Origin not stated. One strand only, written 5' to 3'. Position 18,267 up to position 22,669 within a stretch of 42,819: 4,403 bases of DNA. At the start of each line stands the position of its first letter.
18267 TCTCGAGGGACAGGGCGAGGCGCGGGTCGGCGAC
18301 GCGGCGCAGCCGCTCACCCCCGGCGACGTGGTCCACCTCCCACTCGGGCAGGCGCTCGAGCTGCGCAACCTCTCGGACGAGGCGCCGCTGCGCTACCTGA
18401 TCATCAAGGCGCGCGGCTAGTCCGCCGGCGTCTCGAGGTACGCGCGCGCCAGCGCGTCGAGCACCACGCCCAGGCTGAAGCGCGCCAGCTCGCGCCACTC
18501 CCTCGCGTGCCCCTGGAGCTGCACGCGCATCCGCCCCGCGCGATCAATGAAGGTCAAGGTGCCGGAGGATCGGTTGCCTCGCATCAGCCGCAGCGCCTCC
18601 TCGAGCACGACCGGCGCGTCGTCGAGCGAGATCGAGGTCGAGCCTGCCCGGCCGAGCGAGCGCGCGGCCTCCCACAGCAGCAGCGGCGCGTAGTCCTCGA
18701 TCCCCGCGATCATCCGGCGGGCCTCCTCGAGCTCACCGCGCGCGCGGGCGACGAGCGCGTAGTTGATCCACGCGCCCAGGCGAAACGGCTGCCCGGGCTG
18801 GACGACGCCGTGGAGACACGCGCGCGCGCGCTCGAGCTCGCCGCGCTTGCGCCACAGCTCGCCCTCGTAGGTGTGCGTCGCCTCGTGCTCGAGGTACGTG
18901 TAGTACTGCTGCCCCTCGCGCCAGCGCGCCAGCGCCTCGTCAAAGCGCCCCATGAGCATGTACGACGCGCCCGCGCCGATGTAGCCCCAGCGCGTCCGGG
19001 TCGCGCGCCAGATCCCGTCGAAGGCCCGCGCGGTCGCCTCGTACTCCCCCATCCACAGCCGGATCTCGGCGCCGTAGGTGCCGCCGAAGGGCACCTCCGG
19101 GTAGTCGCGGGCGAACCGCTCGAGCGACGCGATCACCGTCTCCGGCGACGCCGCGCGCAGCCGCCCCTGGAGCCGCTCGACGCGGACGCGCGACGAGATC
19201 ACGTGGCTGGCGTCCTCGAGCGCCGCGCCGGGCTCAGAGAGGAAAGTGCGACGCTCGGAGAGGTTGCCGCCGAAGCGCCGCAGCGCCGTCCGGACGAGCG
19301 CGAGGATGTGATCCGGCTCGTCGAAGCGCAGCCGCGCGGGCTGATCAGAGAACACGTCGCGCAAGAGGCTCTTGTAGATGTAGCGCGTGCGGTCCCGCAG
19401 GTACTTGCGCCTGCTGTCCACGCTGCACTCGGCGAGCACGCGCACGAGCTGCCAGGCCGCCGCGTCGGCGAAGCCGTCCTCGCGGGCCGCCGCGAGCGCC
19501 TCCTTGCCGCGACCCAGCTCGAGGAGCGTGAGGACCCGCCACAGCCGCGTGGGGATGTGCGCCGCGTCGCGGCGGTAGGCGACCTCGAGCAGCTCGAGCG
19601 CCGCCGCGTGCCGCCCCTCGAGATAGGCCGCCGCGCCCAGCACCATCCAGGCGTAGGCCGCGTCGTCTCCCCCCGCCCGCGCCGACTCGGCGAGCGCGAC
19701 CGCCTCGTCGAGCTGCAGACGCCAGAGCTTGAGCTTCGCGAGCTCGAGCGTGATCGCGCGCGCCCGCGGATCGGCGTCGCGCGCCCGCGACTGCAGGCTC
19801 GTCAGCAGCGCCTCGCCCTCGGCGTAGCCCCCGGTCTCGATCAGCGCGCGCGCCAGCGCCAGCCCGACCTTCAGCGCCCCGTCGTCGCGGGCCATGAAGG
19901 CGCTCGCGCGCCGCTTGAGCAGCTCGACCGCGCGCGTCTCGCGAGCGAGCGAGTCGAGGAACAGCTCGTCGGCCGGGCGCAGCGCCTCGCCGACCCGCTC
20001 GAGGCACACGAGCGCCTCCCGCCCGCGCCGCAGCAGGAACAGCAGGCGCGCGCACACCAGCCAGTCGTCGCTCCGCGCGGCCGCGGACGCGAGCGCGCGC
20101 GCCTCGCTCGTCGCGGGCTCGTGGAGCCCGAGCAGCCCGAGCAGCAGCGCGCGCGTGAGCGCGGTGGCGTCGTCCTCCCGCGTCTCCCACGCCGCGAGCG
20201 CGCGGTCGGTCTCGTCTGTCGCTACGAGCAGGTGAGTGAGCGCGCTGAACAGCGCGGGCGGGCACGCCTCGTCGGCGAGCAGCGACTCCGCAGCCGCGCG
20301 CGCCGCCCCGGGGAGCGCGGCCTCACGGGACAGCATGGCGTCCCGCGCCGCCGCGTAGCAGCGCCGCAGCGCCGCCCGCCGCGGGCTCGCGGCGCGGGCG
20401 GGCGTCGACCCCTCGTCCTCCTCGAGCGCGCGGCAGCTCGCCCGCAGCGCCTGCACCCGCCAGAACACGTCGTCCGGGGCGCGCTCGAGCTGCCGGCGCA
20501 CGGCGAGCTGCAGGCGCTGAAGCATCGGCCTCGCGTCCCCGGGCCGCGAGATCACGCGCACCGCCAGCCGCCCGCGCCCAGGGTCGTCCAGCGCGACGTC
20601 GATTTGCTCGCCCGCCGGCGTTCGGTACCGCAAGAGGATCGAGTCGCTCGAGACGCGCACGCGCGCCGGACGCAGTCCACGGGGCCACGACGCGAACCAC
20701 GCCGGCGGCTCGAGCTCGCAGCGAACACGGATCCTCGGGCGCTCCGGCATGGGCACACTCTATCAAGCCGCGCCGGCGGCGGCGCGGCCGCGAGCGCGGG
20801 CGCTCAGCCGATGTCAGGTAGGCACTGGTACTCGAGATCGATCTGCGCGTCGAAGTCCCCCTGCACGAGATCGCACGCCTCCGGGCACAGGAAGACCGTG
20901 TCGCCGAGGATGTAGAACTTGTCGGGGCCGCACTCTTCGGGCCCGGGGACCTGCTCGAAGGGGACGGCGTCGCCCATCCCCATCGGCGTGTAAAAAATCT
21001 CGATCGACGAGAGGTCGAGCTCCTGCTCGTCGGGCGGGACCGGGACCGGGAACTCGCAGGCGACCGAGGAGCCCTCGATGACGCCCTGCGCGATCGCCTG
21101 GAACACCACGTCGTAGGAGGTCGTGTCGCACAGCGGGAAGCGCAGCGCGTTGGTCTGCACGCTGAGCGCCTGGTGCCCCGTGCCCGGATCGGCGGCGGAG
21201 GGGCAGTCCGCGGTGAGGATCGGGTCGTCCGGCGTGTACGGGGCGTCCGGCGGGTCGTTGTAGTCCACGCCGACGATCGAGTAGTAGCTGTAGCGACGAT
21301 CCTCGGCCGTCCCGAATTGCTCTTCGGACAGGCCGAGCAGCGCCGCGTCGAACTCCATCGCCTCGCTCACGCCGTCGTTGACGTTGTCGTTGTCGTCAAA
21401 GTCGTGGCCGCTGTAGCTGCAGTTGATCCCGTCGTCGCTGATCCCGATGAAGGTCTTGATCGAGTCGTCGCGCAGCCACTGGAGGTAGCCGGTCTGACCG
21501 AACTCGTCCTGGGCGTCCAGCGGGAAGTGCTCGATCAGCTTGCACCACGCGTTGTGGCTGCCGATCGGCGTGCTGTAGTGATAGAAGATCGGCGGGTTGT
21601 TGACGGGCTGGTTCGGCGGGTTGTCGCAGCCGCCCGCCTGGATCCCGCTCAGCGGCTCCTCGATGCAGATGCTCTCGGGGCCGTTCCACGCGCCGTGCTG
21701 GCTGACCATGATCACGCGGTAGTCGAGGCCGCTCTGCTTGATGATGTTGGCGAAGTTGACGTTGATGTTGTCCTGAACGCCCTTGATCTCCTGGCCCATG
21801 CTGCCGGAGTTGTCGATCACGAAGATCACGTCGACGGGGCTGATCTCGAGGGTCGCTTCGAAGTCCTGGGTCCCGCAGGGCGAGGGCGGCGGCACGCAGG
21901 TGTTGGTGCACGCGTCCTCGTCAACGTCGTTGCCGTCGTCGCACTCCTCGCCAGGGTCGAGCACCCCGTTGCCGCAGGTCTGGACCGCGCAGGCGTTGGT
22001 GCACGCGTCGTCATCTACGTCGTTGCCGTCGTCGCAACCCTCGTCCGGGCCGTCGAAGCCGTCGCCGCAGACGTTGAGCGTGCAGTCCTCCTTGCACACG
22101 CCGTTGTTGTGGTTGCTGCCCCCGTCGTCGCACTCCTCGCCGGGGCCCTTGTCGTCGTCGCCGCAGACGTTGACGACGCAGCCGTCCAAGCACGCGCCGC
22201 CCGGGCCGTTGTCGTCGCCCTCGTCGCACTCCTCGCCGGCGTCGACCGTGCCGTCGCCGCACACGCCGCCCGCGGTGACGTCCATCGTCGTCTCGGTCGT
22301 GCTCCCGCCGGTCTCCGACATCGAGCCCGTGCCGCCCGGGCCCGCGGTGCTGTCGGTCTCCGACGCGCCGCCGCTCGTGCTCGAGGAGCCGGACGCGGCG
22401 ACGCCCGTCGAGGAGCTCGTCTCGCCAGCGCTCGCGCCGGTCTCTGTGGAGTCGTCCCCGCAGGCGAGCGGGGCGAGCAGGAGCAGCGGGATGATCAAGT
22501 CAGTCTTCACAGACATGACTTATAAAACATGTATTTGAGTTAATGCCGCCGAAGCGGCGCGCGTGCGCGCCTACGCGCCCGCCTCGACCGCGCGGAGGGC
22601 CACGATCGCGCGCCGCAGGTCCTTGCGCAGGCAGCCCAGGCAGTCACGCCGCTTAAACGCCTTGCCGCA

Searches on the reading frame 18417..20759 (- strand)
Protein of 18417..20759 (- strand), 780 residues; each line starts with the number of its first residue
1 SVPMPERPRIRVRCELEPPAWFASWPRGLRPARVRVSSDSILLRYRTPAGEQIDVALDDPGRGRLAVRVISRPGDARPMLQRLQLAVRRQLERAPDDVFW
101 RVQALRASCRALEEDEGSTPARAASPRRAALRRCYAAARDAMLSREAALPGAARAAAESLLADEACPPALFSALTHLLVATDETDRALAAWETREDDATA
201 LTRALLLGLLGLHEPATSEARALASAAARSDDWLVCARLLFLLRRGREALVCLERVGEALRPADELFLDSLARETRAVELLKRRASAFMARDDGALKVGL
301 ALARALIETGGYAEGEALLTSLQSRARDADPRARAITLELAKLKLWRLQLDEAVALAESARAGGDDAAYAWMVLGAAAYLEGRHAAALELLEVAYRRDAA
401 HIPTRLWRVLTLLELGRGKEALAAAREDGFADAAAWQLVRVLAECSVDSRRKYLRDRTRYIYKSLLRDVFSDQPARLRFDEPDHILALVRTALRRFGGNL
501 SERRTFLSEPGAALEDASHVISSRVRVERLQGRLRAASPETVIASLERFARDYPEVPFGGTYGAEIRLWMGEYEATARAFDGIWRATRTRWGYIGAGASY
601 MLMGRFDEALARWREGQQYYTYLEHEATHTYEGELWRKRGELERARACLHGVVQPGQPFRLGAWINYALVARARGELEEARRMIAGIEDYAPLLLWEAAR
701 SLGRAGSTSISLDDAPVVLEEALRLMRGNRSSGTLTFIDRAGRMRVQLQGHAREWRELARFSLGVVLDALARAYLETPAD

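Call 36: search_protein_families(library=pfam, proteins=[window:18417-20759:-], max_evalue=0.001)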
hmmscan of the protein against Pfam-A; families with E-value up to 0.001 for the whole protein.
window:18417-20759:- (780 aa): 3 families
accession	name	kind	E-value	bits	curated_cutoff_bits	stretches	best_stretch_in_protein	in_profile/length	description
PF07719.23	TPR_2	-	2.1e-05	24.7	27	0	593-617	4-28/34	Tetratricopeptide repeat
PF12895.13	ANAPC3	-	3.5e-05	24.4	27.2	1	349-425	4-79/82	Anaphase-promoting complex, cyclosome, subunit 3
PF14559.12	TPR_19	-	0.00012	22.7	25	1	276-335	9-63/68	Tetratricopeptide repeat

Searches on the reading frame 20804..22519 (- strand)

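Call 52: search_protein_families(library=pfam, proteins=[window:20804-22519:-], max_evalue=0.001)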
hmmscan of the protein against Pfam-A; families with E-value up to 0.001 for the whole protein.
window:20804-22519:- (571 aa): 1 family
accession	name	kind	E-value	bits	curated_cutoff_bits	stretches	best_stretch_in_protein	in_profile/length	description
PF13948.11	DUF4215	-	3e-08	34.2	27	1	175-208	15-46/47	Domain of unknown function (DUF4215)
